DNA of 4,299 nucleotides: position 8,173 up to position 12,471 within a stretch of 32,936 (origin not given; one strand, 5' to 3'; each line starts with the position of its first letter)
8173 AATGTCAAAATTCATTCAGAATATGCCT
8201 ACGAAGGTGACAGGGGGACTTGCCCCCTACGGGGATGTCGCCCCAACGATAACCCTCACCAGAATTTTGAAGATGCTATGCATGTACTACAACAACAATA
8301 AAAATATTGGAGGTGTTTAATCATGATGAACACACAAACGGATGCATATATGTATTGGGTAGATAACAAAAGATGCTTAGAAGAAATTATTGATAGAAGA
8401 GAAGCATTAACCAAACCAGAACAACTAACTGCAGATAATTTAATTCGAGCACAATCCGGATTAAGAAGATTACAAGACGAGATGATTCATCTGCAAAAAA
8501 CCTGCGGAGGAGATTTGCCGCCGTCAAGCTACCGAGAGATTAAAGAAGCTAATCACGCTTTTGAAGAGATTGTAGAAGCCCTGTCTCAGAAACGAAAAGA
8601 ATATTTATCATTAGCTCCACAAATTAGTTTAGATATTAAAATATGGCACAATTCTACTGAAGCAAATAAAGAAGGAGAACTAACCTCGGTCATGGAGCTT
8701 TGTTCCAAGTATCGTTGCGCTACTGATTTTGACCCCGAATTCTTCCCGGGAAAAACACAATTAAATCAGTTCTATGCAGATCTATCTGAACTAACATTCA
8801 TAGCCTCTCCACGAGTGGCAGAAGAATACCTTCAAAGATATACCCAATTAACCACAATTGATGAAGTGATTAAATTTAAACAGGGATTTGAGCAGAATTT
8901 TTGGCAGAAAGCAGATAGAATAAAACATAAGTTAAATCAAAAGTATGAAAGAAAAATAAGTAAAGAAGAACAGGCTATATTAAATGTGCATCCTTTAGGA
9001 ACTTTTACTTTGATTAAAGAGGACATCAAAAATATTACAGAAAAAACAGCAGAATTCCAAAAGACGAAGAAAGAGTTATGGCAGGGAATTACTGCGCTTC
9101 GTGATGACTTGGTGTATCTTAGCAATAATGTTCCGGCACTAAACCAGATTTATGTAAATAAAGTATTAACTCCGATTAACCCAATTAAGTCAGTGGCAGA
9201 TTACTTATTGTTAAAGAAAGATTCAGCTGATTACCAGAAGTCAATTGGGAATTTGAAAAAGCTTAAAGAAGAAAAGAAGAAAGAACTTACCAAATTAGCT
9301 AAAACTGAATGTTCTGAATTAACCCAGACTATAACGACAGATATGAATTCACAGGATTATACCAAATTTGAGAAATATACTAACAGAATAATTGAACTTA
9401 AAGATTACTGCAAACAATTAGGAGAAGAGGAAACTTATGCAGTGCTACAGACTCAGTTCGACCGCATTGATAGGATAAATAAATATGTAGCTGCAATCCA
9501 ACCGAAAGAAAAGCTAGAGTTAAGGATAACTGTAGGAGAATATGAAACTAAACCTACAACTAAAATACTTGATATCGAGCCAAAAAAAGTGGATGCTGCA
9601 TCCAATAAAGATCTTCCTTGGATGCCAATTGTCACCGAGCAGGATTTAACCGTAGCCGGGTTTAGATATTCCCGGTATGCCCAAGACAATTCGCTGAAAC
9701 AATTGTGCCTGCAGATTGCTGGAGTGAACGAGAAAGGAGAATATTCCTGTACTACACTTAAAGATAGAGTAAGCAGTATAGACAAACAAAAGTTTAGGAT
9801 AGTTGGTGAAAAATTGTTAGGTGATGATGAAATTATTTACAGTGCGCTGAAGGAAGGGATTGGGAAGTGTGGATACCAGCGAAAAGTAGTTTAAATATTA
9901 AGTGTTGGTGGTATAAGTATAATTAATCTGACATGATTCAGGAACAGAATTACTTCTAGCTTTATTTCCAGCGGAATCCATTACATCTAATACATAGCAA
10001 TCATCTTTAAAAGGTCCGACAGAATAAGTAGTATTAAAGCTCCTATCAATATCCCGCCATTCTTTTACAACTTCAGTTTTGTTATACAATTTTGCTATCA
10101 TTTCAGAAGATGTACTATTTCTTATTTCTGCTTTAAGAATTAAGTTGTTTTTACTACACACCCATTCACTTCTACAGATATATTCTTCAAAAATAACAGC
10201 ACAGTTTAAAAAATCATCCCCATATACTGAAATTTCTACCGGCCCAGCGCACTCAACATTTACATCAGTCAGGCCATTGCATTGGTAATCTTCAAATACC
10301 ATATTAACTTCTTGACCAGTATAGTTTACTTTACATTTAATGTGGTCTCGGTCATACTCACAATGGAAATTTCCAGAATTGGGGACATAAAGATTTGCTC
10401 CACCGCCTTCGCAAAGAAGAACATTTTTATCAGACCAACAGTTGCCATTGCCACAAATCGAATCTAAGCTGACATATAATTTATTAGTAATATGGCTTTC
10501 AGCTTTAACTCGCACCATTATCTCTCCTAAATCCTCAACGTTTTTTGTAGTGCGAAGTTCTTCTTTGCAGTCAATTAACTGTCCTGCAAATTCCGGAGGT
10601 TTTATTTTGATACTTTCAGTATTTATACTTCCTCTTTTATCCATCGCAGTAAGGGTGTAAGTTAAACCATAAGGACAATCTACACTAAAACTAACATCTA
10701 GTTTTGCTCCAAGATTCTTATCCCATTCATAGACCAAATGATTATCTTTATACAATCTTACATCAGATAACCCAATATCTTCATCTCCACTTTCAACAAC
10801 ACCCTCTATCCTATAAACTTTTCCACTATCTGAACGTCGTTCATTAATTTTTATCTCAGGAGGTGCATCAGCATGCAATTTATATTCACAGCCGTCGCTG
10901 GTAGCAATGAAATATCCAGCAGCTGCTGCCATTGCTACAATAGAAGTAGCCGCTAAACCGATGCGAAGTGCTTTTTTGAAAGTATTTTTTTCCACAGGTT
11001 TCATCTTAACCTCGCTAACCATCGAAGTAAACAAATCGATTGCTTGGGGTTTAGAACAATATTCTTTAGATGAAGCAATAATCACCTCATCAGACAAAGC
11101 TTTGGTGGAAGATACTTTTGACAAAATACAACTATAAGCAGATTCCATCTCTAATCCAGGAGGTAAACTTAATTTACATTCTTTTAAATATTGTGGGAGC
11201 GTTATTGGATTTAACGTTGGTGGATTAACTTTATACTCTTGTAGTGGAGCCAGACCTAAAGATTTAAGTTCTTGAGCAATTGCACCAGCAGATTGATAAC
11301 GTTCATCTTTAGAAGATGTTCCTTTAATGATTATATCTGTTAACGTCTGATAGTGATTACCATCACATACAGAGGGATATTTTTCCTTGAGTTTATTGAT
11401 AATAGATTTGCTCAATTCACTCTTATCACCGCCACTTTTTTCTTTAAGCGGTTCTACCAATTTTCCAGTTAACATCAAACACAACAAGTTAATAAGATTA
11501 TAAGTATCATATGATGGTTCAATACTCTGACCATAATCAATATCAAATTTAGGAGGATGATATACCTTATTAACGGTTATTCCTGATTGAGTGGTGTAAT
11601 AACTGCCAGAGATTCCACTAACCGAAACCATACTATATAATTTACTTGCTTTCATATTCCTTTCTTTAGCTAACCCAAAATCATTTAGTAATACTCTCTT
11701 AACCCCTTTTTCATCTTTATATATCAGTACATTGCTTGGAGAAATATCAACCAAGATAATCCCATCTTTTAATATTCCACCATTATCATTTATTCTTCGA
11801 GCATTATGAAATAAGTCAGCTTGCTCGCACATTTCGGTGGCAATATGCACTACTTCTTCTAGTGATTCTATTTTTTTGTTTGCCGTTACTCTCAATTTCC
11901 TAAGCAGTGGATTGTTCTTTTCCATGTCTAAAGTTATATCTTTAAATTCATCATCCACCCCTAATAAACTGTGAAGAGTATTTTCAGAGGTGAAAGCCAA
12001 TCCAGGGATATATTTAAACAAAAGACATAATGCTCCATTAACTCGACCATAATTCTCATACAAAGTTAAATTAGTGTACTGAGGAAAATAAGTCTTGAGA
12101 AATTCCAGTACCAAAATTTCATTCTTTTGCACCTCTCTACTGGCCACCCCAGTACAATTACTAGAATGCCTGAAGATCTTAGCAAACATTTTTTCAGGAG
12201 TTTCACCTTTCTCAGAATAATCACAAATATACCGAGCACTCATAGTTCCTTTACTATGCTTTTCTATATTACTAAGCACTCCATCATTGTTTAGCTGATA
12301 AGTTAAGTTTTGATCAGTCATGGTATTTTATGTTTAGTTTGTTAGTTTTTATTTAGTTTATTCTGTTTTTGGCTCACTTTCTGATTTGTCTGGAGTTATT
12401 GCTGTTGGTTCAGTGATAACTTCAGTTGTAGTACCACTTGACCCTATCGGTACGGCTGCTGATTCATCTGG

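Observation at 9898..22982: Nine-gene compact operon combining two eukaryote-like kinases, a PP2C-coiled-coil phosphatase, a TPR protein, beta-rich repeat proteins and membrane coiled-coil proteins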

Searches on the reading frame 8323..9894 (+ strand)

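Call 5: search_protein_families(library=pfam, max_evalue=0.001, proteins=[window:8323-9894:+])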
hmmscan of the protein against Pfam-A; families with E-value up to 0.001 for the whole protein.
window:8323-9894:+ (523 aa): 0 families

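Call 39: search_protein_families(library=ncbifam, max_evalue=0.01, proteins=[window:8323-9894:+])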
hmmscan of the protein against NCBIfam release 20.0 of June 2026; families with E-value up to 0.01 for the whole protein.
window:8323-9894:+ (523 aa): 0 families

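Call 98: search_protein_families(library=pfam, max_evalue=0.5, proteins=[window:8323-9894:+])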
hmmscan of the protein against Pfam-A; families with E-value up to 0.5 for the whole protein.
window:8323-9894:+ (523 aa): 2 families
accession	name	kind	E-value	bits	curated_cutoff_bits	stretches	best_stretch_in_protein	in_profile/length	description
PF24988.1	NEW1_HB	-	0.043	14.4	27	1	309-356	14-63/87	NEW1 helical bundle domain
PF14712.11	Snapin_Pallidin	-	0.098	13.6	29.6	0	227-282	7-65/89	Snapin/Pallidin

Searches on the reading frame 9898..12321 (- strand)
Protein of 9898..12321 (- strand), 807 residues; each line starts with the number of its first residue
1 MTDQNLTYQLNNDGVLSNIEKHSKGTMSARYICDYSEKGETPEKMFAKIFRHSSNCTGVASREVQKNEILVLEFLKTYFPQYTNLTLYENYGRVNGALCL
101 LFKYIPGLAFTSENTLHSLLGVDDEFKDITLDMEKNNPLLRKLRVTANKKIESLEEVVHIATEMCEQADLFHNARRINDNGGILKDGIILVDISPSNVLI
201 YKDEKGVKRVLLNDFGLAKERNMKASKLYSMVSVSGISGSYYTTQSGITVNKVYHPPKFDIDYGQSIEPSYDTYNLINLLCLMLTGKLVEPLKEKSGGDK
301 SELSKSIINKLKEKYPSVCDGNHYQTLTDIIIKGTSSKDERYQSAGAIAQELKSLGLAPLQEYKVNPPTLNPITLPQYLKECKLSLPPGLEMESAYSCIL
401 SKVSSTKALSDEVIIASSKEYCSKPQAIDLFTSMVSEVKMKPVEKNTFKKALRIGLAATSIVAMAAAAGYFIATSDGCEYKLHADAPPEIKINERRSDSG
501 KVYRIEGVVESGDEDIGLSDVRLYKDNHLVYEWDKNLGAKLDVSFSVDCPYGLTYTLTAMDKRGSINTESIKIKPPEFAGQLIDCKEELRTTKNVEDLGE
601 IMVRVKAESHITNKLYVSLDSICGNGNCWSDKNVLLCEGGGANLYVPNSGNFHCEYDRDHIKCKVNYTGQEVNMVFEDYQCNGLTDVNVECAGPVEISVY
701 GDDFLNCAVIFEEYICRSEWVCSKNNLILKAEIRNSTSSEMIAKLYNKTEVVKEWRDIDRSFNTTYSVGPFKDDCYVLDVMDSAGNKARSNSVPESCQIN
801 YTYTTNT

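Call 4: search_protein_families(library=pfam, max_evalue=0.1, proteins=[window:9898-12321:-])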
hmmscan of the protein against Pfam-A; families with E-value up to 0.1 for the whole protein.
window:9898-12321:- (807 aa): 2 families
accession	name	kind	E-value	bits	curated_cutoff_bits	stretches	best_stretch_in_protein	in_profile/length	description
PF00069.31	Pkinase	-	0.00089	19.2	31.7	1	185-305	116-212/263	Protein kinase domain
PF03109.22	ABC1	-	0.029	14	22.9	1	182-232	182-228/244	ABC1 atypical kinase-like domain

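Call 21: search_protein_families(library=ncbifam, max_evalue=0.1, proteins=[window:9898-12321:-])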
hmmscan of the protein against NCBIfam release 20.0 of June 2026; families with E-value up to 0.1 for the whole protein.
window:9898-12321:- (807 aa): 2 families
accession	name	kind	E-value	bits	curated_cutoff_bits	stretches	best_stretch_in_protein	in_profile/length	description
NF052427.1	StpK7MSMEG_1200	equivalog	0.0014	17.1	900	1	186-355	127-268/601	serine/threonine protein kinase StpK7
NF033483.0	PknB_PASTA_kin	equivalog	0.014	14.5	450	0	186-221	126-157/563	Stk1 family PASTA domain-containing Ser/Thr kinase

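Call 22: search_protein_families(library=padloc, max_evalue=0.1, proteins=[window:9898-12321:-])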
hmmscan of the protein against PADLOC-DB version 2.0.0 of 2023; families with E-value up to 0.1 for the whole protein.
window:9898-12321:- (807 aa): 10 families
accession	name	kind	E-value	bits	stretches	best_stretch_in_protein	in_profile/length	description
PDLC04047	PD-T4-6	-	4.7e-07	27.2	1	185-354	129-271/327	-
PDLC04042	PD-T4-6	-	8.4e-07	26.9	1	186-357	128-274/292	-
PDLC04053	PD-T4-6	-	2.2e-06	25.3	1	185-355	128-271/311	-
PDLC04054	PD-T4-6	-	9.7e-05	19.9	1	187-354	131-272/347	-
PDLC04041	PD-T4-6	-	0.00023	18.5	1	153-355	127-293/443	-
PDLC01088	C3a189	-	0.00083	16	1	186-226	115-155/840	kinase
PDLC04048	PD-T4-6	-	0.0019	15.7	1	186-354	130-271/354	-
PDLC04060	PD-T4-6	-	0.0053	13.7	1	185-222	126-159/486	-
PDLC04138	mad6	-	0.012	12.5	1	187-234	173-216/659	mads_6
PDLC04052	PD-T4-6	-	0.03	11.5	0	185-350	131-271/496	-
